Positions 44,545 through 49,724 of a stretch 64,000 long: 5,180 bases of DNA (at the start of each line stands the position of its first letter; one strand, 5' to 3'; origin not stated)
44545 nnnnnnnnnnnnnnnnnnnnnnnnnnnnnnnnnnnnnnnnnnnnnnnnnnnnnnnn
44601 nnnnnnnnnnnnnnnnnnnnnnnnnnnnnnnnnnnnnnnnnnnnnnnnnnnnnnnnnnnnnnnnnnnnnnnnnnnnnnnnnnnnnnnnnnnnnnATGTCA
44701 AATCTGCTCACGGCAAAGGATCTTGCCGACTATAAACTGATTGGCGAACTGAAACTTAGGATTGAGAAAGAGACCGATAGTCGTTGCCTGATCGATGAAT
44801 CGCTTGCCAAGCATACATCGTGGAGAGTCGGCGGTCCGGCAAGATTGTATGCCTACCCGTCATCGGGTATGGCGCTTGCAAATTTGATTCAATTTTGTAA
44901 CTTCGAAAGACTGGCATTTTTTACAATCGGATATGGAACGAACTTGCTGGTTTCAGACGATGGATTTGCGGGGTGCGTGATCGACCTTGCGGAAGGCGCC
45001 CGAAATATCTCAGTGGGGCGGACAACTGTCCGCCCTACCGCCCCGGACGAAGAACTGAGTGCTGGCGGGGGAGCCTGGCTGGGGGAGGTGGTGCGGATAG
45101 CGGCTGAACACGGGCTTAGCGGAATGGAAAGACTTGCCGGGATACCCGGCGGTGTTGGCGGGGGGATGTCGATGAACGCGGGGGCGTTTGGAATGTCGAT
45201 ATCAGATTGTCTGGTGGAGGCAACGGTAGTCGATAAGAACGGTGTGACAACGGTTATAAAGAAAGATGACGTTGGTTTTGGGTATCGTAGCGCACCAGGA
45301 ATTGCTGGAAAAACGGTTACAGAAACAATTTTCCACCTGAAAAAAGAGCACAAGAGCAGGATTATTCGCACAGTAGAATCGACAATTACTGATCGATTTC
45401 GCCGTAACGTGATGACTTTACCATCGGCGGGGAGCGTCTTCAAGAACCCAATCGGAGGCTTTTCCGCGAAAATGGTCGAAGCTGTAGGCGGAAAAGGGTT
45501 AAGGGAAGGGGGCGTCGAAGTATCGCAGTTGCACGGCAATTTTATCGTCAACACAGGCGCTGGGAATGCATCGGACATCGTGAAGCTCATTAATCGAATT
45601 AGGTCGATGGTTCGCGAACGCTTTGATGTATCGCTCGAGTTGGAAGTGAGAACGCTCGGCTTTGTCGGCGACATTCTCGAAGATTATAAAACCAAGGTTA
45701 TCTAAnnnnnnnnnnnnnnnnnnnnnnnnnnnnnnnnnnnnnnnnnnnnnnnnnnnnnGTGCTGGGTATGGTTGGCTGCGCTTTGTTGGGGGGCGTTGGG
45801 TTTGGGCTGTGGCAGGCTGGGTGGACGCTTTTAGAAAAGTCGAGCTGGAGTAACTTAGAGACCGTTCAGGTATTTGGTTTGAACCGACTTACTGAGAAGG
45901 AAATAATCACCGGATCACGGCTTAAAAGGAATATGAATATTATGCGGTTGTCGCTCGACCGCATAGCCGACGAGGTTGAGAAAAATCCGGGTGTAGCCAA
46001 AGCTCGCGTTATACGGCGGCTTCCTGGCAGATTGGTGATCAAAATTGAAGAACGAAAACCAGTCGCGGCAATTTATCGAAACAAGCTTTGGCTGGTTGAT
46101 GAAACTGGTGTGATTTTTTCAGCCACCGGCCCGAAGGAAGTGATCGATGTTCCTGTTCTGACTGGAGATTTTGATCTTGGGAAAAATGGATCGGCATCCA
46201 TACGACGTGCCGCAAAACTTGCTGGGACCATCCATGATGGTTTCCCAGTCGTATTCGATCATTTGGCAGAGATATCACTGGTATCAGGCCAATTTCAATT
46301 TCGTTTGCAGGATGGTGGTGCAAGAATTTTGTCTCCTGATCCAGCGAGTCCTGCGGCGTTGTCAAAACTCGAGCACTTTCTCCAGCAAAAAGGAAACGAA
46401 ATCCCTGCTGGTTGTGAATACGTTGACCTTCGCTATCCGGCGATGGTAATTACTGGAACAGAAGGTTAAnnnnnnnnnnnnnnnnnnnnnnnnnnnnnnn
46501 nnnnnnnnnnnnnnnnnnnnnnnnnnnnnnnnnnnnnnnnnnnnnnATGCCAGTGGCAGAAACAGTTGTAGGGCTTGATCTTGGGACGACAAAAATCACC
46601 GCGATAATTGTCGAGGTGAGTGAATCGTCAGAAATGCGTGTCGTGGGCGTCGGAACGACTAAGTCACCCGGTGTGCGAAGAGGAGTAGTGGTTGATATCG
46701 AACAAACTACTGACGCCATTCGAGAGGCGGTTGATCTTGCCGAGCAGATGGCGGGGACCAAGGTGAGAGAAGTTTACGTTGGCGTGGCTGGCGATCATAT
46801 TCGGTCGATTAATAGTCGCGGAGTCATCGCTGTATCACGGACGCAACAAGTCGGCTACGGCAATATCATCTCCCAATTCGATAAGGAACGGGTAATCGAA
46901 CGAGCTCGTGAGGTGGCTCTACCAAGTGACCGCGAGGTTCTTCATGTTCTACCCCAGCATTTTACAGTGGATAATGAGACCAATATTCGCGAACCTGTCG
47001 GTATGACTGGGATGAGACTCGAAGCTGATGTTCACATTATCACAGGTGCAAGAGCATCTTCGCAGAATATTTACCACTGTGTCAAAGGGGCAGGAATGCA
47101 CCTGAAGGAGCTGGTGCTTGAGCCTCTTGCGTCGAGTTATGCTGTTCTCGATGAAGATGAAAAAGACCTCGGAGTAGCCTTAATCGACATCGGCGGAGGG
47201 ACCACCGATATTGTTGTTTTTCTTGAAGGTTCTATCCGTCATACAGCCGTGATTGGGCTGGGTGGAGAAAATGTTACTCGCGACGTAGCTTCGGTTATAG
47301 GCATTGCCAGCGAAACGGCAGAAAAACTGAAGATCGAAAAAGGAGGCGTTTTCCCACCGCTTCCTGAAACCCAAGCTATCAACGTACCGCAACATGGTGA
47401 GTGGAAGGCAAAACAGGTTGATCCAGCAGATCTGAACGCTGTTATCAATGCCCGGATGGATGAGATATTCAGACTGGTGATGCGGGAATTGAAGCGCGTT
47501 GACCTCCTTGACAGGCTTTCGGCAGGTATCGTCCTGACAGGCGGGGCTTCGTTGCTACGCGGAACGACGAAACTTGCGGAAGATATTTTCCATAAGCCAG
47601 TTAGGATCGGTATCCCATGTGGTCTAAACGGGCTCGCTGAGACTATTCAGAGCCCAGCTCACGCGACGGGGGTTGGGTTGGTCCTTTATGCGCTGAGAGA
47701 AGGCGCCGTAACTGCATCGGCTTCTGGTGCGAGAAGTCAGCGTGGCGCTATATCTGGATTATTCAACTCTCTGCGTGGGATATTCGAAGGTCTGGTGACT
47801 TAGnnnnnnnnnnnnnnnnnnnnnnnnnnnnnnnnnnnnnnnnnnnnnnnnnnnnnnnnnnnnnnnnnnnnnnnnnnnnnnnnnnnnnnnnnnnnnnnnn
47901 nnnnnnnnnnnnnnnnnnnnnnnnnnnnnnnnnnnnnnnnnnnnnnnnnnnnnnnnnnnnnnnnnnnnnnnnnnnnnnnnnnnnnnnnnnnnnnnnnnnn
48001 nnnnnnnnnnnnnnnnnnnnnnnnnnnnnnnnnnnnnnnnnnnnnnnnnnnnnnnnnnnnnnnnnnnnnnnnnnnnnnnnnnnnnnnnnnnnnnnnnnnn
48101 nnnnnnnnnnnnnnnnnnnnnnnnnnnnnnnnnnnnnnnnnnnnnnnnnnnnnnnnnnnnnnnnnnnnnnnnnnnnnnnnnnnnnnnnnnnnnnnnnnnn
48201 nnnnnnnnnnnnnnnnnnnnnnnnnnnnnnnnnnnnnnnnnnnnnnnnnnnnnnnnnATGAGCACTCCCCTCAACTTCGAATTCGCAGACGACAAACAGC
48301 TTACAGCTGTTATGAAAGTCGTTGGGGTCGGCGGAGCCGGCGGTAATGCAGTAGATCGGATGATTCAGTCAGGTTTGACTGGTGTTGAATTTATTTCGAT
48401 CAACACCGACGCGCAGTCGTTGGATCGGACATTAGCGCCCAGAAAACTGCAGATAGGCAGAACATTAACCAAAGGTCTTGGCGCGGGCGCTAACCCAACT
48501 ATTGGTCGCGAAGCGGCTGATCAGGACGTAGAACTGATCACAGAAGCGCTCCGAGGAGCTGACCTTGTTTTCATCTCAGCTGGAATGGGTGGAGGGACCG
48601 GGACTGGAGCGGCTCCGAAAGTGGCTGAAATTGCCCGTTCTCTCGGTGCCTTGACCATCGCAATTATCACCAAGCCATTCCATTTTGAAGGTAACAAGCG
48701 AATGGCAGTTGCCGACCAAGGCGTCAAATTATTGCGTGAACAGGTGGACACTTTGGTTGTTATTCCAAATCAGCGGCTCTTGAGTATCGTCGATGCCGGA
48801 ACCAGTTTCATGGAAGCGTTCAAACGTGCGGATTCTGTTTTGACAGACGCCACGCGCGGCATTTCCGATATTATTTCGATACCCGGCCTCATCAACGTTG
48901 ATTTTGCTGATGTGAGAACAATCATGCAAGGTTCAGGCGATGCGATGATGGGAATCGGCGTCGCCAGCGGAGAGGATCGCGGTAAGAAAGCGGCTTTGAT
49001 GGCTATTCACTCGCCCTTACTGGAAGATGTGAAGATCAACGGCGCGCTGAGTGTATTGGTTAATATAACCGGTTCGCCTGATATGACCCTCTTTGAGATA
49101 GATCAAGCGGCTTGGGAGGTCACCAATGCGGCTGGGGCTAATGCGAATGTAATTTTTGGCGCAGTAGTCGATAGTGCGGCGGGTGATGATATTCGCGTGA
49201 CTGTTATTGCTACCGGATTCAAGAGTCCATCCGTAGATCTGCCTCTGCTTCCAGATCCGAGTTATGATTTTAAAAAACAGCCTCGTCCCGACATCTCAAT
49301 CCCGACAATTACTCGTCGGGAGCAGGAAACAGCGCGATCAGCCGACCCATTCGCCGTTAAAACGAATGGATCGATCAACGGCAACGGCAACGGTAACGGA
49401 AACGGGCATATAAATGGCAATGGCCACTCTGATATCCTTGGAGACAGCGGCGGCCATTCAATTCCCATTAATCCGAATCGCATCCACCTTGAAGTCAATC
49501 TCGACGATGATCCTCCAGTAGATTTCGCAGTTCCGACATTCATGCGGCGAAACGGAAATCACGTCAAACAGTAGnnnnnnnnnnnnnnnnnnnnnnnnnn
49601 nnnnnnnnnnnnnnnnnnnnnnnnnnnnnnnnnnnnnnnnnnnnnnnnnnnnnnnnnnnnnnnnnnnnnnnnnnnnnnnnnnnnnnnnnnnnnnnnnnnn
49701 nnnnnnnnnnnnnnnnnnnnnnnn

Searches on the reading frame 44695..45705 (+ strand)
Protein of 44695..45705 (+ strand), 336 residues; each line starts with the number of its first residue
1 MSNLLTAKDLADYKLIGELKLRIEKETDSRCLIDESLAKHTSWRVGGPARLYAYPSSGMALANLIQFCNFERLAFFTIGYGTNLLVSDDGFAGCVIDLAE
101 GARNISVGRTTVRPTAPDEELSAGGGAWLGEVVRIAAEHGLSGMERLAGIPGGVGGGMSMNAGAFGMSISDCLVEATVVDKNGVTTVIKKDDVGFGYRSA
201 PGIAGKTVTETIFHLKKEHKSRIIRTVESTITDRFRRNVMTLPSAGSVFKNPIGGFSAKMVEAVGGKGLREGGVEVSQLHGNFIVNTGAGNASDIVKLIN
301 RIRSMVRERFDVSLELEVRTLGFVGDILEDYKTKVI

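Call 74: search_protein_families(library=pfam, proteins=[window:44695-45705:+], max_evalue=0.00001)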
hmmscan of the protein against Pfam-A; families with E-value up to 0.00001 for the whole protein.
window:44695-45705:+ (336 aa): 2 families
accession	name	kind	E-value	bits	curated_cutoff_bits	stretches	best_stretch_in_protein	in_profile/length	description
PF02873.21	MurB_C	-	9e-27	93.6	27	1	223-320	2-98/99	UDP-N-acetylenolpyruvoylglucosamine reductase, C-terminal domain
PF01565.28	FAD_binding_4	-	5e-16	59.1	26.4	1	50-185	2-135/139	FAD binding domain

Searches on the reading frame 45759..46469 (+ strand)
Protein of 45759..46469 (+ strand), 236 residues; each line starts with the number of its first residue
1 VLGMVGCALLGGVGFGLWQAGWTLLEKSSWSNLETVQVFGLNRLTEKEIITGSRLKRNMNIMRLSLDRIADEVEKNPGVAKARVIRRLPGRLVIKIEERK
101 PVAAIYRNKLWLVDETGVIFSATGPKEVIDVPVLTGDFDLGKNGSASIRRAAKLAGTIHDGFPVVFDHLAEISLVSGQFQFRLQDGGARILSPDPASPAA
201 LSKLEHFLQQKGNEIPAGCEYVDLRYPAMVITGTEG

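Call 74: search_protein_families(library=pfam, proteins=[window:45759-46469:+], max_evalue=0.00001)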
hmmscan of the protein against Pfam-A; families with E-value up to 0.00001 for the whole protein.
window:45759-46469:+ (236 aa): 2 families
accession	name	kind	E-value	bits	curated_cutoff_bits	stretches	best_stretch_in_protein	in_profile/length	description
PF08478.15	POTRA_1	-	3.5e-15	56.5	23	1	31-99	1-69/69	POTRA domain, FtsQ-type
PF03799.20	FtsQ_DivIB_C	-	5.5e-07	30.9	21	1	108-225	7-114/114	Cell division protein FtsQ/DivIB, C-terminal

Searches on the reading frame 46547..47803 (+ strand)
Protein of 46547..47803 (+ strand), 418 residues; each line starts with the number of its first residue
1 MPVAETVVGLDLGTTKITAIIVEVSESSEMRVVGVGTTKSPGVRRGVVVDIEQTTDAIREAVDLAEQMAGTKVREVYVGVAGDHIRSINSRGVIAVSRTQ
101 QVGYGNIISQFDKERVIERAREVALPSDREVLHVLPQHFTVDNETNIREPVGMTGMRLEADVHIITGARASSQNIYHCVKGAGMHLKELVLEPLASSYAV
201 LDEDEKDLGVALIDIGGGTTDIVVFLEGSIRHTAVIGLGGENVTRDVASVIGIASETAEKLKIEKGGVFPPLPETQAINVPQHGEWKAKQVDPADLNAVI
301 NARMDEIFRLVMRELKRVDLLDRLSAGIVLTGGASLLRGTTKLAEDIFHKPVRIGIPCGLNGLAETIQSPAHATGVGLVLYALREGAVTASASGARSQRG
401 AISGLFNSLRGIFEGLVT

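Call 74: search_protein_families(library=pfam, proteins=[window:46547-47803:+], max_evalue=0.00001)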
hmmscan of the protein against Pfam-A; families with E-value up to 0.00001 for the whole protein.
window:46547-47803:+ (418 aa): 5 families
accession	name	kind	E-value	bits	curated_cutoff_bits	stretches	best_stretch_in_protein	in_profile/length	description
PF14450.12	FtsA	-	2.4e-42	144.7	31.8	2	211-377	1-127/127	Cell division protein FtsA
PF02491.25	SHS2_FTSA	-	1.9e-26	92.7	25.4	1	82-166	1-79/79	SHS2 domain inserted in FTSA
PF06723.19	MreB_Mbl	-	7.8e-14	51.7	27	1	177-355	114-304/327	MreB/Mbl protein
PF11104.14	PilM_2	-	1.9e-08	34.1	27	0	198-265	170-237/340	Type IV pilus assembly protein PilM;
PF06277.17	EutA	-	9.1e-07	28.5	27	1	204-261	139-197/475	Ethanolamine utilisation protein EutA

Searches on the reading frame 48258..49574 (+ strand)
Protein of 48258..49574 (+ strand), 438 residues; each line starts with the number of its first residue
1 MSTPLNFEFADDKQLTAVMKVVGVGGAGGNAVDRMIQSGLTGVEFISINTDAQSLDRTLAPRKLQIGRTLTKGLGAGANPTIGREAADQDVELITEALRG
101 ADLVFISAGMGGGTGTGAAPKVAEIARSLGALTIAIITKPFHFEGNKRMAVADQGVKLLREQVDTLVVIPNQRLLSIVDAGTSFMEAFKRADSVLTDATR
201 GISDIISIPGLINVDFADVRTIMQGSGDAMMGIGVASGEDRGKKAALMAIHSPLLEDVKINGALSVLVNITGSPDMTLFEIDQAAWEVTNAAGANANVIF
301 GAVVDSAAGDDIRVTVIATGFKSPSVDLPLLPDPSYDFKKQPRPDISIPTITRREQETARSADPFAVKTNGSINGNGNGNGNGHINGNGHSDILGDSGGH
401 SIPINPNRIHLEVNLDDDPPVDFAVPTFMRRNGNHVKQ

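Call 74: search_protein_families(library=pfam, proteins=[window:48258-49574:+], max_evalue=0.00001)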
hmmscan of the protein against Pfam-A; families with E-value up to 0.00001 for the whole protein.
window:48258-49574:+ (438 aa): 2 families
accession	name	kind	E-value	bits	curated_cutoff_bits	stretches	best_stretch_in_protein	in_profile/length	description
PF00091.31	Tubulin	-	4e-48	164.7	33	1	19-178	2-189/190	Tubulin/FtsZ family, GTPase domain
PF12327.13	FtsZ_C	-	9.2e-31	106.5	27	1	227-322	1-95/95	FtsZ family, C-terminal domain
